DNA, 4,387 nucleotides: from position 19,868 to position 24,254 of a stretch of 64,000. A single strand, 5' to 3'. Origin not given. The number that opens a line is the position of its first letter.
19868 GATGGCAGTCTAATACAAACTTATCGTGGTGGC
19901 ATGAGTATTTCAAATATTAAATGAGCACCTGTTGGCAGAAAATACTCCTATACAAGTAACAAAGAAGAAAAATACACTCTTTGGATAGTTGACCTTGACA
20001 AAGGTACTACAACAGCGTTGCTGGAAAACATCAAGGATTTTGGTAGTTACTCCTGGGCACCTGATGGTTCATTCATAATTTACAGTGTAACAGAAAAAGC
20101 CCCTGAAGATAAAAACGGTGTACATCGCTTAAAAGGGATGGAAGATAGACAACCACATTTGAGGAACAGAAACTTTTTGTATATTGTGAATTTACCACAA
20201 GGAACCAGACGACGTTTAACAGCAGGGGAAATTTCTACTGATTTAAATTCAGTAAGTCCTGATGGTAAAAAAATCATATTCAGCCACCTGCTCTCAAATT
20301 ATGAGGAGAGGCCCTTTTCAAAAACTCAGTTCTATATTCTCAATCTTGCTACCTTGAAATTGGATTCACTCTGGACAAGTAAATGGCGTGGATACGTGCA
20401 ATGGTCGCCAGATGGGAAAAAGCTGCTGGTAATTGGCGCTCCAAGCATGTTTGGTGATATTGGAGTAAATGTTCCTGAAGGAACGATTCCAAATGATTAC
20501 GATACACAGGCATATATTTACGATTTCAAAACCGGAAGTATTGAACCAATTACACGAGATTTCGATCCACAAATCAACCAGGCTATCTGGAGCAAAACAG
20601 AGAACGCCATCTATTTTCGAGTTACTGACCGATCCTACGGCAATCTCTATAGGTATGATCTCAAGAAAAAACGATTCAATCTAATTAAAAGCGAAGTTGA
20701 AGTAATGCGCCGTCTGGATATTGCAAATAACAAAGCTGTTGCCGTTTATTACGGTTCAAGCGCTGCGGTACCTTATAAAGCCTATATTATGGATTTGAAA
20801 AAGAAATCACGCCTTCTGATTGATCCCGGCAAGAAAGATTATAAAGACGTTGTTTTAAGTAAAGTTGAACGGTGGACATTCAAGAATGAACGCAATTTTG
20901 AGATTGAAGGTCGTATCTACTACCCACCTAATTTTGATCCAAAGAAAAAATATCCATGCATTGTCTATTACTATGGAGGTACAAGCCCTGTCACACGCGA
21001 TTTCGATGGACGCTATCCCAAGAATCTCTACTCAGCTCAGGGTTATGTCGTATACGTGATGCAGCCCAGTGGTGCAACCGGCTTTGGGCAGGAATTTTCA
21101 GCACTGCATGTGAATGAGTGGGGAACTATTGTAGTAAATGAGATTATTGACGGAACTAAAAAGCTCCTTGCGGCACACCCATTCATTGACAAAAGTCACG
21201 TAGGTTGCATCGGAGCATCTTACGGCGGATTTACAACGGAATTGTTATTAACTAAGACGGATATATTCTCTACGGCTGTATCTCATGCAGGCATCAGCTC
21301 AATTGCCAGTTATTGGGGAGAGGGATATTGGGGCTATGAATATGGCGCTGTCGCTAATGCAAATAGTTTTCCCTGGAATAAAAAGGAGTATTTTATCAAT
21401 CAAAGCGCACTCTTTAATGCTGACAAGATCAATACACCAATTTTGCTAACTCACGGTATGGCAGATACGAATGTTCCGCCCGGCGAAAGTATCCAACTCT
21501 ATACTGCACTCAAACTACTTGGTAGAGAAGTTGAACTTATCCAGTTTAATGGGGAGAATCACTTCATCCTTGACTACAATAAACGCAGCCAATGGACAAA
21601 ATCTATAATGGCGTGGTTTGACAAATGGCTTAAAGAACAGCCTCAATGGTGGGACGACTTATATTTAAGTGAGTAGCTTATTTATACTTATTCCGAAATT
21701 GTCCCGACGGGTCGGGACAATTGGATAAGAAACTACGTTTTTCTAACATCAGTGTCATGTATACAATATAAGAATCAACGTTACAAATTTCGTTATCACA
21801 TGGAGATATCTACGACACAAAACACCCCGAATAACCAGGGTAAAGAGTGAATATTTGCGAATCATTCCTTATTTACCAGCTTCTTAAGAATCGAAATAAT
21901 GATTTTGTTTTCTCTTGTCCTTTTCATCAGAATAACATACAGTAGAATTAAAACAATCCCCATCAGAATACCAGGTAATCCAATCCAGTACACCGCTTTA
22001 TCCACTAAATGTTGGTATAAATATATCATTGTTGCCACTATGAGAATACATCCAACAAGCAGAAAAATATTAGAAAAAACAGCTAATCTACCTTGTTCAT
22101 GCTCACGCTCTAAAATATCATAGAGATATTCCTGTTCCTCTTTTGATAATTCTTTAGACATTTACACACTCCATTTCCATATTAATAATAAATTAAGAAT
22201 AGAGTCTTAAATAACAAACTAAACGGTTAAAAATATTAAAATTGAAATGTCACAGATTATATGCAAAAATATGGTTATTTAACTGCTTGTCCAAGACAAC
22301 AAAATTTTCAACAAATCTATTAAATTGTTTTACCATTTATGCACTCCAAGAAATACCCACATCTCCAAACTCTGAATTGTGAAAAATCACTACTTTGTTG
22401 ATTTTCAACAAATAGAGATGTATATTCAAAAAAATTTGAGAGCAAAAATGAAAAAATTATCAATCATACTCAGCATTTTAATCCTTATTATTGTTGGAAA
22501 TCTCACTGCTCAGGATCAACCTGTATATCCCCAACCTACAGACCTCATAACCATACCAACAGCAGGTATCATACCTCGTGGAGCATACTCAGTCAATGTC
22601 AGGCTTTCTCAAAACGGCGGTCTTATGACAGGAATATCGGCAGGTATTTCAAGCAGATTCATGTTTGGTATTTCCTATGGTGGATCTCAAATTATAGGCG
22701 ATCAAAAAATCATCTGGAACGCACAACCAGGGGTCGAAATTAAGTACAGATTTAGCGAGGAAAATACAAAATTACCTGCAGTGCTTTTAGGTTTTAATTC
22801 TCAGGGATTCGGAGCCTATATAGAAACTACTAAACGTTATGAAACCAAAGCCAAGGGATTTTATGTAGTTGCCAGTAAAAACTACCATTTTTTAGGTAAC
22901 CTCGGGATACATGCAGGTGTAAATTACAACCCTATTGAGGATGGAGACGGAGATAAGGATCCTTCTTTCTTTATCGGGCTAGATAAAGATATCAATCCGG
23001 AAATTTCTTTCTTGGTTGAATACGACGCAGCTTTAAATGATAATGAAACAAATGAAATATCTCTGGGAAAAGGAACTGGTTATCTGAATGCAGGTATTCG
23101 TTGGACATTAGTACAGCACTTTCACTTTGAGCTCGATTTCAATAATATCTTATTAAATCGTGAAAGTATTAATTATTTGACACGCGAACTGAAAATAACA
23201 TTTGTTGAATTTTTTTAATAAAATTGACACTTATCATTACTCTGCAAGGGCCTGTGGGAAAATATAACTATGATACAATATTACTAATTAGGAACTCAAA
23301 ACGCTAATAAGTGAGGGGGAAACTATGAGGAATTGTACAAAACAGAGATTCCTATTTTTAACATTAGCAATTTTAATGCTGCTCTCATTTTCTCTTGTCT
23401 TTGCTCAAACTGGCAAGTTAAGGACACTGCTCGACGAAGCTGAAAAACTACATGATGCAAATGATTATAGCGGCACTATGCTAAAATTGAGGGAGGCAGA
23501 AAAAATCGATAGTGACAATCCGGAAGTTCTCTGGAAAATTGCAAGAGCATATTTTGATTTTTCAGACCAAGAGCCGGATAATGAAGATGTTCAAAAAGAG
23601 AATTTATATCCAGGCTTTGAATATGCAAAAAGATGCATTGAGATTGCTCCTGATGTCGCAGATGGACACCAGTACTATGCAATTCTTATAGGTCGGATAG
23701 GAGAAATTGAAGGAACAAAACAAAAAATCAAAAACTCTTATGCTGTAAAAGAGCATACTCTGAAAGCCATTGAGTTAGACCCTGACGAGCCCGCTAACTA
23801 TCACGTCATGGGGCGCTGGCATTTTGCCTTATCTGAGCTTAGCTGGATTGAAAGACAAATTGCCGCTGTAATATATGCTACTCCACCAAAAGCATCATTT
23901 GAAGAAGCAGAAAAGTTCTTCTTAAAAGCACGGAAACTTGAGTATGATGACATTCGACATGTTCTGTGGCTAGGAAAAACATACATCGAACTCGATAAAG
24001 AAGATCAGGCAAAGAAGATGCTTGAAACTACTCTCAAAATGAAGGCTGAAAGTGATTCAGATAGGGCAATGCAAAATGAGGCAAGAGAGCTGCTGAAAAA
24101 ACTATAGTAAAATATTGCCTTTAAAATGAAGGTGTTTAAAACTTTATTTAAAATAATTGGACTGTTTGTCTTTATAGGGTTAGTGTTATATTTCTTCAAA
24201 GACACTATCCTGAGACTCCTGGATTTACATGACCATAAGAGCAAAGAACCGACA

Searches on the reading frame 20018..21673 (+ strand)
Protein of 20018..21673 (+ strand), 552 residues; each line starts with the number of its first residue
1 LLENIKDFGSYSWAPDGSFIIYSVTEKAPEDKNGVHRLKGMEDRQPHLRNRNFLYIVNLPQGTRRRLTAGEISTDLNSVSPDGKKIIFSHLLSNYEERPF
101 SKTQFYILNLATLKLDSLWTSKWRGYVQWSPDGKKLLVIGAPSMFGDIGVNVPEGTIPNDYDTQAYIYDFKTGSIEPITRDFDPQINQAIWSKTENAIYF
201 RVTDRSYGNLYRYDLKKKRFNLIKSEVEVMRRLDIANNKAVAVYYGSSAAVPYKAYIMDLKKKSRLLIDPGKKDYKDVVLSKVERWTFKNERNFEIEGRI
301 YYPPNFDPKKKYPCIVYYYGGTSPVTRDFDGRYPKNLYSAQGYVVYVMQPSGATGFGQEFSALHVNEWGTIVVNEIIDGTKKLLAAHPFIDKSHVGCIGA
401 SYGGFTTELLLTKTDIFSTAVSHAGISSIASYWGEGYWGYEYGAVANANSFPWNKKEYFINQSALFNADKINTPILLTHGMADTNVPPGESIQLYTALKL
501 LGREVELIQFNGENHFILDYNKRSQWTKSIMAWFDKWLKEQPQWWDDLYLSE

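Call 21: search_protein_families(library=pfam, proteins=[window:20018-21673:+], max_evalue=0.001)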
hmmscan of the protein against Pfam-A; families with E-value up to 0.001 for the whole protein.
window:20018-21673:+ (552 aa): 9 families
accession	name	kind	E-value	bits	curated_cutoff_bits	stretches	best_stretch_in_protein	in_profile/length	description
PF00326.27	Peptidase_S9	-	3.1e-43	148.2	22.6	1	337-540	9-212/213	Prolyl oligopeptidase family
PF02129.25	Peptidase_S15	-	3.7e-10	40.4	23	1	299-456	8-154/262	X-Pro dipeptidyl-peptidase (S15 family)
PF07676.18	PD40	-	3.2e-07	30.6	20.9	0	77-89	14-26/38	WD40-like Beta Propeller Repeat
PF00930.27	DPPIV_N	-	3.9e-06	26.3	22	0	80-138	1-59/354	Dipeptidyl peptidase IV (DPP IV) N-terminal region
PF05448.18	AXE1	-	7.4e-06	25.4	21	1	281-394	54-162/321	Acetyl xylan esterase (AXE1)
PF00756.26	Esterase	-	2.9e-05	24.4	22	1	294-530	6-244/251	Putative esterase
PF08840.17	BAAT_C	-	0.00012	22.7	20.9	0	383-426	12-55/210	BAAT / Acyl-CoA thioester hydrolase C terminal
PF12146.15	Hydrolase_4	-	0.0003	20.6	27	0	462-507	181-226/239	Serine aminopeptidase, S33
PF20434.5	BD-FAE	-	0.00061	19.8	26.8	0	455-498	172-215/215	BD-FAE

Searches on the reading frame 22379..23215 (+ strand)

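Call 21: search_protein_families(library=pfam, proteins=[window:22379-23215:+], max_evalue=0.001)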
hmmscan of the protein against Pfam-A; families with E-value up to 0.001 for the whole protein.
window:22379-23215:+ (279 aa): 1 family
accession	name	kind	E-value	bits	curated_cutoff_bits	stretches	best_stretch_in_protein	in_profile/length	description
PF06082.17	YjbH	-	6.2e-05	22.4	24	0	56-252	10-226/658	Exopolysaccharide biosynthesis protein YbjH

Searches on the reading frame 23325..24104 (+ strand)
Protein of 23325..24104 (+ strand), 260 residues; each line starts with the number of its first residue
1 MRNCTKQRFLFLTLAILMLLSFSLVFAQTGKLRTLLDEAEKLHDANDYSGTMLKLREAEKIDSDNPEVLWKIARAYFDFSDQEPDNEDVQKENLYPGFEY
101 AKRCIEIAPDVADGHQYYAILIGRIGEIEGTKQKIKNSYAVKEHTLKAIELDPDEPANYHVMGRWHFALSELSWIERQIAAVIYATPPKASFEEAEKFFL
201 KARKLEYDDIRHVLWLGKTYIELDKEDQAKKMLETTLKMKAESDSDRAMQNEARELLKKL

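Call 21: search_protein_families(library=pfam, proteins=[window:23325-24104:+], max_evalue=0.001)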
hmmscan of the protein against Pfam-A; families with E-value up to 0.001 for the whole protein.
window:23325-24104:+ (260 aa): 5 families
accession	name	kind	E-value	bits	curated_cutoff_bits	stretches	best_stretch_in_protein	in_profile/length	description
PF21033.3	RMD1-3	-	3.3e-31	108.8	26.7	1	35-256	6-229/235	Regulator of microtubule dynamics protein 1-3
PF14559.12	TPR_19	-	2.5e-07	31.3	25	0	192-242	7-57/68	Tetratricopeptide repeat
PF13414.12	TPR_11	-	2.7e-07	30.6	26.8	1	42-77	4-39/42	TPR repeat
PF13431.12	TPR_17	-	2.6e-05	24.6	24.4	0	101-129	2-30/34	Tetratricopeptide repeat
PF13181.12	TPR_8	-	3.4e-05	24.1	25.7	0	215-240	6-31/34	Tetratricopeptide repeat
